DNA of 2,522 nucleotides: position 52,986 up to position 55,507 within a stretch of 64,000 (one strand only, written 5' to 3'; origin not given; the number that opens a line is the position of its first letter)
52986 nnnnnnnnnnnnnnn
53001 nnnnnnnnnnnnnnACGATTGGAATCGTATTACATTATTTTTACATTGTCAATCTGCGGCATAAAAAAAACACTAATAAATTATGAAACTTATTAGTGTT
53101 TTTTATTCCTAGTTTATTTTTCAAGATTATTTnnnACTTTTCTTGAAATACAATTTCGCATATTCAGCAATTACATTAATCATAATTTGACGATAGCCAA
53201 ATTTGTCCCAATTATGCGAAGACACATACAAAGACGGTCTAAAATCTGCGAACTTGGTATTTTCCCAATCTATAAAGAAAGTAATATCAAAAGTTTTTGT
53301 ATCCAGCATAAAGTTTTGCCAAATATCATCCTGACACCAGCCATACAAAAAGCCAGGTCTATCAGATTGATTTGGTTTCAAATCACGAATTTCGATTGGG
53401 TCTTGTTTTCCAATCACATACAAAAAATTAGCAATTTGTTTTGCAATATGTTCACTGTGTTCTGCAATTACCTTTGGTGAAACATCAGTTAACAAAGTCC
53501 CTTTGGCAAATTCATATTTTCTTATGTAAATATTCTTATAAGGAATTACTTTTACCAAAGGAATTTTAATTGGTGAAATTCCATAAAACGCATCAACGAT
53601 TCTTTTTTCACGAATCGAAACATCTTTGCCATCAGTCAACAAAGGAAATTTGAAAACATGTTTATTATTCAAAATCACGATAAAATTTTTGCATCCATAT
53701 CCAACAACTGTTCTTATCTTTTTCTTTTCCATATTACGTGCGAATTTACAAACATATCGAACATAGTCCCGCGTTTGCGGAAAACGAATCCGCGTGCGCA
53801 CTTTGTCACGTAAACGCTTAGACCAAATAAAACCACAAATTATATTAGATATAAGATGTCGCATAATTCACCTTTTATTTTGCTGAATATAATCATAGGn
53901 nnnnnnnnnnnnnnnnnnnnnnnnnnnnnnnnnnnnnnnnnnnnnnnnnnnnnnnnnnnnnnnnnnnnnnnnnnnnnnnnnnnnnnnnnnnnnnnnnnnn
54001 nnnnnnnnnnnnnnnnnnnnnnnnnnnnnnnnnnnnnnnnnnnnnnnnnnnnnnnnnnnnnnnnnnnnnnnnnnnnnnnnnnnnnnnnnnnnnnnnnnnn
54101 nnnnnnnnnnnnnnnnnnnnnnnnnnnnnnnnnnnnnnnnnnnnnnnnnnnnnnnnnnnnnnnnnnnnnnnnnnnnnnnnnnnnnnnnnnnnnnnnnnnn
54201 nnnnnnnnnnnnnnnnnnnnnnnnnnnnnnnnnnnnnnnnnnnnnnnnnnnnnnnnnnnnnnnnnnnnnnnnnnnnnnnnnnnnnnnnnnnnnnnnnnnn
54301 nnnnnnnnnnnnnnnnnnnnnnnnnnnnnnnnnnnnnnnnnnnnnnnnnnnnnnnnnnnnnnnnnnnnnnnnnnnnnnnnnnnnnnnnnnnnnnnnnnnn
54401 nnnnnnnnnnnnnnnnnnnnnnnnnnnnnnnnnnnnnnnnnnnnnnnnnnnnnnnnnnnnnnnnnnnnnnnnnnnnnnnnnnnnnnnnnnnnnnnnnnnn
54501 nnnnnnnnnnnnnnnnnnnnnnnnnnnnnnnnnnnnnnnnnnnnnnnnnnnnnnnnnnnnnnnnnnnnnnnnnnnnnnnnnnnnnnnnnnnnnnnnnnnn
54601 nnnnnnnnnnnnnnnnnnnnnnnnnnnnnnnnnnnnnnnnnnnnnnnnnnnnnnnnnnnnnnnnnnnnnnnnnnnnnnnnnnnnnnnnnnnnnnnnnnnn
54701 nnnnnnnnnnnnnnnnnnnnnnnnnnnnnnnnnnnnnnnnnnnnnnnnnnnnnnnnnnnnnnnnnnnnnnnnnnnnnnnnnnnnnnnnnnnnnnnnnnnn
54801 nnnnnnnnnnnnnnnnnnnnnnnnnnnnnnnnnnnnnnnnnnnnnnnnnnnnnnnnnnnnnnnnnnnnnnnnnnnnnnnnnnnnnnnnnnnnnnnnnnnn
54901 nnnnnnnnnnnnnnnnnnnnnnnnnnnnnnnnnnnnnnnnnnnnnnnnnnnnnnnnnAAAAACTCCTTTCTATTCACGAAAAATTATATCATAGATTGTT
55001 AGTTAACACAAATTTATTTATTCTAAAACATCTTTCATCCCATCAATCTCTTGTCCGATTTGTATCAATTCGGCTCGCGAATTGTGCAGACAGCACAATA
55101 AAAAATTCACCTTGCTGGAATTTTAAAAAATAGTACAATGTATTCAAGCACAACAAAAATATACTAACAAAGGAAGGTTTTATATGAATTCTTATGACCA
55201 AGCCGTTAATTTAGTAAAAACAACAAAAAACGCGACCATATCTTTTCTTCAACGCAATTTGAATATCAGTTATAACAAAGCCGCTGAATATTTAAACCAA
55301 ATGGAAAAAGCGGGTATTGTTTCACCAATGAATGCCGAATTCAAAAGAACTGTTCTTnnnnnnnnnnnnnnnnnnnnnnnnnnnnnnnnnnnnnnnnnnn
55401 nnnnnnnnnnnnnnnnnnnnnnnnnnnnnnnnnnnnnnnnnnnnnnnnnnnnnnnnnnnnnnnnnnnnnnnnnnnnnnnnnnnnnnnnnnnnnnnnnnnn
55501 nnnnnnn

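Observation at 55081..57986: Phage-like islet beside tRNA-Gln: stand-alone FtsK-gamma wHTH, unknown 283-aa protein and mini-ORF, opposite a SAR-like GH24 lysozyme fused to TPR repeats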

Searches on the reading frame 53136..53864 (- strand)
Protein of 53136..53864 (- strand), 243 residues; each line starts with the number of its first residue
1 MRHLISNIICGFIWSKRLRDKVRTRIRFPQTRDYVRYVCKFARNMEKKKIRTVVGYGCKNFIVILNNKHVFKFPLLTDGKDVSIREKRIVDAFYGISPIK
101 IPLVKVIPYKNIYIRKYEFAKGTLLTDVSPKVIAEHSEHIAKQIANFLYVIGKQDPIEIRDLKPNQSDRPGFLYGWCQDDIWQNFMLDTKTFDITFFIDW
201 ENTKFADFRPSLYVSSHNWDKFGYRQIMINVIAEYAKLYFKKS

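Call 7: search_protein_families(library=pfam, proteins=[window:53136-53864:-], max_evalue=1)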
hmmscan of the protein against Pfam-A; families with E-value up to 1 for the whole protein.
window:53136-53864:- (243 aa): 0 families

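Call 10: search_protein_families(library=ncbifam, proteins=[window:53136-53864:-], max_evalue=0.1)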
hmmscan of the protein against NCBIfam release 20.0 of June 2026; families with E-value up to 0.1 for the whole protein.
window:53136-53864:- (243 aa): 2 families
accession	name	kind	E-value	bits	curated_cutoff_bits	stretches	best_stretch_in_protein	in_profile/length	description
NF033692.1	APH_2pp_I_a_f_h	exception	0.00029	20.4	475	1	52-161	17-130/290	APH(2'')-Ia/If/Ih family aminoglycoside O-phosphotransferase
NF000044.2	APH_2pp_IIIa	exception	0.011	15.1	625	1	53-148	26-124/306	aminoglycoside O-phosphotransferase APH(2'')-IIIa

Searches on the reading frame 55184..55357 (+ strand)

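Call 7: search_protein_families(library=pfam, proteins=[window:55184-55357:+], max_evalue=1)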
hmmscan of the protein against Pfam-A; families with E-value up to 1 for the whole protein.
window:55184-55357:+ (58 aa): 12 families
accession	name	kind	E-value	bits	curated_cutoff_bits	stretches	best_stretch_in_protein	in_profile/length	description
PF09397.16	FtsK_gamma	-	1.8e-19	69.7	30.6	1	3-58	6-61/63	Ftsk gamma domain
PF14947.12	HTH_45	-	0.0012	19.2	25.5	1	15-56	18-59/77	Winged helix-turn-helix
PF01978.25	TrmB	-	0.0012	19.1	25.6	1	10-47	17-53/68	Sugar-specific transcriptional regulator TrmB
PF12229.13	PG_binding_4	-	0.0037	17.9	22.1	1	11-55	34-79/117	Putative peptidoglycan binding domain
PF03297.21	Ribosomal_S25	-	0.0053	17.4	28.8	1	3-51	43-91/101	S25 ribosomal protein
PF13412.12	HTH_24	-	0.015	15.3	21.9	1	22-46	23-47/48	Winged helix-turn-helix DNA-binding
PF21248.3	SoFic-like_C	-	0.031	14.9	27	1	15-48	29-62/76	Protein adenylyltransferase SoFic-like, C-terminal domain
PF22979.2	HTH_69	-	0.036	14.4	27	1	18-53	28-65/69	Winged helix-turn-helix domain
PF04157.22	EAP30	-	0.084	13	26.8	1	11-46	177-215/219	EAP30/Vps36 family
PF01047.28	MarR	-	0.09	13.1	24.6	1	11-47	12-48/59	MarR family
PF09862.15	DUF2089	-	0.17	12.1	33.4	1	20-40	20-40/47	Domain of unknown function (DUF2089)-HTH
PF01022.26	HTH_5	-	0.19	12.1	22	1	15-47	14-46/47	Bacterial regulatory protein, arsR family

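Call 8: search_protein_families(library=phrogs, proteins=[window:55184-55357:+], max_evalue=1)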
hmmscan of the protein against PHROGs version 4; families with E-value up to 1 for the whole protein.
window:55184-55357:+ (58 aa): 16 families
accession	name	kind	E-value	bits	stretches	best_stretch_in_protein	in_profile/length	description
phrog_13700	-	moron, auxiliary metabolic gene and host takeover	2.7e-14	54.2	1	3-58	67-122/284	FtsK/SpoIIIE-like protein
phrog_6576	-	unknown function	2.4e-12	47.8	1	3-57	170-224/325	-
phrog_36563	-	unknown function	5.6e-10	40.3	1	3-57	185-239/254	-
phrog_4446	-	unknown function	2.2e-07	31.7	1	3-57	7-61/204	-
phrog_22882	-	unknown function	2.7e-07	31.2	1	4-58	13-67/278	-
phrog_1358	-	moron, auxiliary metabolic gene and host takeover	3e-06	26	1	2-58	866-929/1382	FtsK/SpoIIIE-like protein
phrog_6152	-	unknown function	4.4e-06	27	1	5-57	283-335/355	-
phrog_4212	-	unknown function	1.2e-05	25.7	1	4-57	145-198/353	-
phrog_29917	-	unknown function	0.00011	23.2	1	22-49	2-29/39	-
phrog_25408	-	unknown function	0.011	16.4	1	16-49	24-57/165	-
phrog_2030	-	transcription regulation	0.016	15.9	1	7-50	19-63/202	transcriptional regulator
phrog_142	-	moron, auxiliary metabolic gene and host takeover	0.041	15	1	5-47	15-57/116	Ren-like exclusion protein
phrog_225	-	DNA, RNA and nucleotide metabolism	0.047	14.6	1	12-53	98-140/160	clamp loader of DNA polymerase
phrog_16400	-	unknown function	0.087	13.4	1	4-51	12-59/272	-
phrog_6336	-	unknown function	0.14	13.5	1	12-56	24-70/81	-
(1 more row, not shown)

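Call 9: search_protein_families(library=padloc, proteins=[window:55184-55357:+], max_evalue=1)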
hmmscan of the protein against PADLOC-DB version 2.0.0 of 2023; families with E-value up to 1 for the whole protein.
window:55184-55357:+ (58 aa): 2 families
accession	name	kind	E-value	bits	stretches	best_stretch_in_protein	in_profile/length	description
PDLC03963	SoFic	-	8.8e-05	20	1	5-50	296-341/361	-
PDLC01044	Csa3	-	0.03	12.2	1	14-46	147-179/194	Type I-A associated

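Call 10: search_protein_families(library=ncbifam, proteins=[window:55184-55357:+], max_evalue=0.1)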
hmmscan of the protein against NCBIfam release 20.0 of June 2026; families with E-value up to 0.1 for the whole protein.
window:55184-55357:+ (58 aa): 4 families
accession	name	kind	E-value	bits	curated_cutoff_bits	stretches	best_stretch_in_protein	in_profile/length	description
NF007615.0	PRK10263.1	equivalog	4.7e-10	37.8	1566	1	4-58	1295-1349/1355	DNA translocase FtsK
NF053610.1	Sso10a_fam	subfamily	0.0004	20.3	60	1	14-56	15-57/64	Sso10a family chromatin protein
TIGR00637.1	ModE_repress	subfamily_domain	0.028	14.4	98.5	1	9-42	8-42/100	ModE molybdate transport repressor domain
NF053660.1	ORF80_fam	equivalog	0.034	14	95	1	15-47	15-47/70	ORF80 family leucine zipper DNA-binding protein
